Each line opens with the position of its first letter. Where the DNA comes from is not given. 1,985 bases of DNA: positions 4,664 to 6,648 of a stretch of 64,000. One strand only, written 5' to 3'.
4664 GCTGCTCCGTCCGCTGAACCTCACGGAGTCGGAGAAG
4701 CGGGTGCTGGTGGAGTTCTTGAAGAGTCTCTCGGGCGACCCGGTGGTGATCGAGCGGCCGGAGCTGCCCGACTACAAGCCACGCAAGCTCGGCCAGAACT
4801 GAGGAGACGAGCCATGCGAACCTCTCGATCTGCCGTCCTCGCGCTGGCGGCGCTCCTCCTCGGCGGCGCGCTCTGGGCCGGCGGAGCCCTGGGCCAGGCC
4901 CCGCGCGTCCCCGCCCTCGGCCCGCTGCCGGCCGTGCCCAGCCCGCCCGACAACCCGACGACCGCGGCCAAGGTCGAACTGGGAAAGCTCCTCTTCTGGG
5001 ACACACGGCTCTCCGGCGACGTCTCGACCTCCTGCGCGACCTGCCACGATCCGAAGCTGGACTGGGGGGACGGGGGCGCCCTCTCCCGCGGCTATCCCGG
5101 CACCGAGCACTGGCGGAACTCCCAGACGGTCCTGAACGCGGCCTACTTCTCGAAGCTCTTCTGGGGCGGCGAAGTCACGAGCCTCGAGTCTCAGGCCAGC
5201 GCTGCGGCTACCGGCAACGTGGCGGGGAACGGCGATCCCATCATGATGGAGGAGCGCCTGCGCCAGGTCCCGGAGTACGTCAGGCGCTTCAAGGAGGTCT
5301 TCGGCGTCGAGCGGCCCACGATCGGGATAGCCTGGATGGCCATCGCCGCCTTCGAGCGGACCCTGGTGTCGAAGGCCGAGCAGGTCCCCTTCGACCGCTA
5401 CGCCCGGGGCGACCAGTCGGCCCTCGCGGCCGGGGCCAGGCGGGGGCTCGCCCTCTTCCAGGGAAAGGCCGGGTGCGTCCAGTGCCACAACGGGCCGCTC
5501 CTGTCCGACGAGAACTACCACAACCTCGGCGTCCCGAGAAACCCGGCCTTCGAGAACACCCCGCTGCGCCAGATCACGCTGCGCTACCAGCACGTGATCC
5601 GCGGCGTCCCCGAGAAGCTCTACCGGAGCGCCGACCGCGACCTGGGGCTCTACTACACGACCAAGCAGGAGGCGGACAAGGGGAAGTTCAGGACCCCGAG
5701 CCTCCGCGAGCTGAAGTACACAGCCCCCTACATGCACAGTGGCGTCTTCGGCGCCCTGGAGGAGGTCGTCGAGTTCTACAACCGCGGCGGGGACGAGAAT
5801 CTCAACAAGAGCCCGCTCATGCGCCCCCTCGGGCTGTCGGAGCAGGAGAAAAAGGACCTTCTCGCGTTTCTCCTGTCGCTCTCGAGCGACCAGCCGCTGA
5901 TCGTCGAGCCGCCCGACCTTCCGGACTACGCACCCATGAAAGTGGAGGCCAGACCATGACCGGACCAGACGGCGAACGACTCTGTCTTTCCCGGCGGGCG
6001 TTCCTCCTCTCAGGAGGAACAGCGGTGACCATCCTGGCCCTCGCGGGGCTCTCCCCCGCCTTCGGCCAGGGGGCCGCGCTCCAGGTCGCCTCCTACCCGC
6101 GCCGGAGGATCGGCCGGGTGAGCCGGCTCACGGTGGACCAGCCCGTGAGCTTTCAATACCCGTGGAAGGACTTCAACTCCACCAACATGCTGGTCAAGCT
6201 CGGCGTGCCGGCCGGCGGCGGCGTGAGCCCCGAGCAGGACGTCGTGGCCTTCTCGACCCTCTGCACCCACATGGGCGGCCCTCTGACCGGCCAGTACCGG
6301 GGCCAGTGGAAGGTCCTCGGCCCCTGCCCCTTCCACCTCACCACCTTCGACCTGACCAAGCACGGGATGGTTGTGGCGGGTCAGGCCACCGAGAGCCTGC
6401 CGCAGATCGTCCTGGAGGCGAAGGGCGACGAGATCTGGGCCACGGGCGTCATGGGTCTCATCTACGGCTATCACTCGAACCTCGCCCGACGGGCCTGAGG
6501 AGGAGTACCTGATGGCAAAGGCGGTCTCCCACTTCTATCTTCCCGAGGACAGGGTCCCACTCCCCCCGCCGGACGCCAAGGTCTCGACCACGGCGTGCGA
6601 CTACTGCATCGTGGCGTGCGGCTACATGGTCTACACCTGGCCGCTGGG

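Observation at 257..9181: Iodate-reductase-like module (two di-heme peroxidases + Rieske + AioA/IdrA-type Mo subunit) under a NarXL-type two-component system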

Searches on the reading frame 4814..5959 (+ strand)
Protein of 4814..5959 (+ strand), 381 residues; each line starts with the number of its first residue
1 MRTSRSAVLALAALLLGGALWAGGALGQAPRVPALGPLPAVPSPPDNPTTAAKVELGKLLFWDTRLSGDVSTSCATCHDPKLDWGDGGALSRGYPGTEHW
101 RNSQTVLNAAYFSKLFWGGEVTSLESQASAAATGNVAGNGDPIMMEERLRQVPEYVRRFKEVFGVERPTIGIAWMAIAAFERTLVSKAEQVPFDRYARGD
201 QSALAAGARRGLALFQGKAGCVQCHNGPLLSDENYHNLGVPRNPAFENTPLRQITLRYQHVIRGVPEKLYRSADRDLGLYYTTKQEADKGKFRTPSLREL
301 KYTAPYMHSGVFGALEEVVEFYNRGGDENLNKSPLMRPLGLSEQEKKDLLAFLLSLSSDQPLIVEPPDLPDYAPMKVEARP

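Call 11: search_protein_families(library=pfam, proteins=[window:4814-5959:+])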
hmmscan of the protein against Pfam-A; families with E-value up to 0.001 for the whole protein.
window:4814-5959:+ (381 aa): 2 families
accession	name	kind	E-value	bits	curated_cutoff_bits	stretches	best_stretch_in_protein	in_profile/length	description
PF03150.19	CCP_MauG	-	4.1e-41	141.5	25.6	1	52-201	2-148/149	Di-haem cytochrome c peroxidase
PF00034.26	Cytochrom_C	-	2.7e-05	25.8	21.3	0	211-357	4-90/90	Cytochrome c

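Call 12: search_protein_families(library=ncbifam, proteins=[window:4814-5959:+])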
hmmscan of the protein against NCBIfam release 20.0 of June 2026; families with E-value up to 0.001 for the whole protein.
window:4814-5959:+ (381 aa): 4 families
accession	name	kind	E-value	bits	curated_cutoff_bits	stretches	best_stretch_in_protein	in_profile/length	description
TIGR03791.1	TTQ_mauG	equivalog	2.3e-68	230.5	443.85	2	50-242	2-193/291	tryptophan tryptophylquinone biosynthesis enzyme MauG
TIGR04039.1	MXAN_0977_Heme2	hypoth_equivalog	4.9e-68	229.7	362.85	1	44-366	2-330/336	MbnH family di-heme enzyme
TIGR03981.2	SAM_quin_mod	hypoth_equivalog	6.6e-38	130.7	340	3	165-242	224-301/411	His-Xaa-Ser system-associated MauG-like protein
NF052341.1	hydrazine_gamma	equivalog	4.8e-05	22.5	625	0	51-353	65-336/339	hydrazine synthase subunit gamma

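Call 62: search_solved_structures(query=window:4814-5959:+, max_evalue=1e-10)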
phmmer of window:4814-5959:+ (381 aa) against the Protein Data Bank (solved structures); distinct sequences matched with E-value up to 1e-10: 27.
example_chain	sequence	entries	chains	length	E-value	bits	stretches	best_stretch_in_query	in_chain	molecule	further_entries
1nml_A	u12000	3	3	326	1.2e-44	156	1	36-250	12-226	di-haem cytochrome c peroxidase | Cytochrome c peroxidase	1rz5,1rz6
3hq6_A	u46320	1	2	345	1.6e-44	155.6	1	22-251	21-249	Cytochrome c551 peroxidase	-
3hq9_A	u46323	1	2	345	4.2e-44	154.2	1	22-251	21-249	Cytochrome c551 peroxidase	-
3hq7_A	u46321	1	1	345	1.1e-43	152.8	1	22-366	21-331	Cytochrome c551 peroxidase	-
3hq8_A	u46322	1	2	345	2.8e-43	151.5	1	22-251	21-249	Cytochrome c551 peroxidase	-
4aal_A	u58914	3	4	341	3.6e-42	147.8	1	36-245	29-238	CYTOCHROME C551 PEROXIDASE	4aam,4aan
4aao_A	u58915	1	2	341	1.7e-41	145.6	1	36-245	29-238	CYTOCHROME C551 PEROXIDASE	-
3o5c_A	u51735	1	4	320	2.7e-41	144.9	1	44-250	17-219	Cytochrome c551 peroxidase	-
2c1u_A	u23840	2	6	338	3.4e-40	141.3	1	43-250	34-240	DI-HAEM CYTOCHROME C PEROXIDASE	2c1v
1iqc_A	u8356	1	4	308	4.2e-40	141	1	42-242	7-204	di-heme peroxidase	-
1eb7_A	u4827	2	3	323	6.4e-38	133.8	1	45-245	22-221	CYTOCHROME C551 PEROXIDASE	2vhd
6e1c_A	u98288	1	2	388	1.7e-37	132.4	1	5-366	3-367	Di-heme enzyme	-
1zzh_A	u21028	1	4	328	9.5e-33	116.8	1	37-250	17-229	cytochrome c peroxidase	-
6qkn_A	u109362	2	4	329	1.3e-31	113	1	36-246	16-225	Cytochrome-c peroxidase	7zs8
6fu3_A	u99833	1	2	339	1.5e-31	112.9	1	36-246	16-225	Protein CcpR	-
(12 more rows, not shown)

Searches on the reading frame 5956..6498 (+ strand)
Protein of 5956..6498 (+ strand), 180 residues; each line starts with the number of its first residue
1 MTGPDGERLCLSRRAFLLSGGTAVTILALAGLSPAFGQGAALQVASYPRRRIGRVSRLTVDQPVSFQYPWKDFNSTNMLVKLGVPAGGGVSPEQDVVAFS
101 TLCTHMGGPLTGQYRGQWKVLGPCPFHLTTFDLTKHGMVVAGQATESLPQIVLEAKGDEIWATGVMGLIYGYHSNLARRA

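Call 11: search_protein_families(library=pfam, proteins=[window:5956-6498:+])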
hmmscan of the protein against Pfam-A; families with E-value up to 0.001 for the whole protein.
window:5956-6498:+ (180 aa): 1 family
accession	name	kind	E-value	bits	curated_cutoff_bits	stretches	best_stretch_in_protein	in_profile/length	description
PF00355.32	Rieske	-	6.5e-07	29.6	20.3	1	93-150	33-86/88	Rieske [2Fe-2S] domain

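Call 12: search_protein_families(library=ncbifam, proteins=[window:5956-6498:+])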
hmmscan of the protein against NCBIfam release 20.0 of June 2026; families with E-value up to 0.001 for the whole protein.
window:5956-6498:+ (180 aa): 3 families
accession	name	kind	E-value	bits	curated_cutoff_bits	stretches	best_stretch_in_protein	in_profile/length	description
TIGR02694.1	arsenite_ox_S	equivalog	1.9e-36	124.8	95.65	1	46-175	3-128/129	arsenate reductase (azurin) small subunit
NF050121.1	bc1_QcrA_actin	exception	2.5e-10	40.4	275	1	94-154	238-296/319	cytochrome bc1 complex Rieske iron-sulfur subunit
TIGR03171.1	soxL2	equivalog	9.4e-05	21.5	582.1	0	87-108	169-190/321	Rieske iron-sulfur protein SoxL2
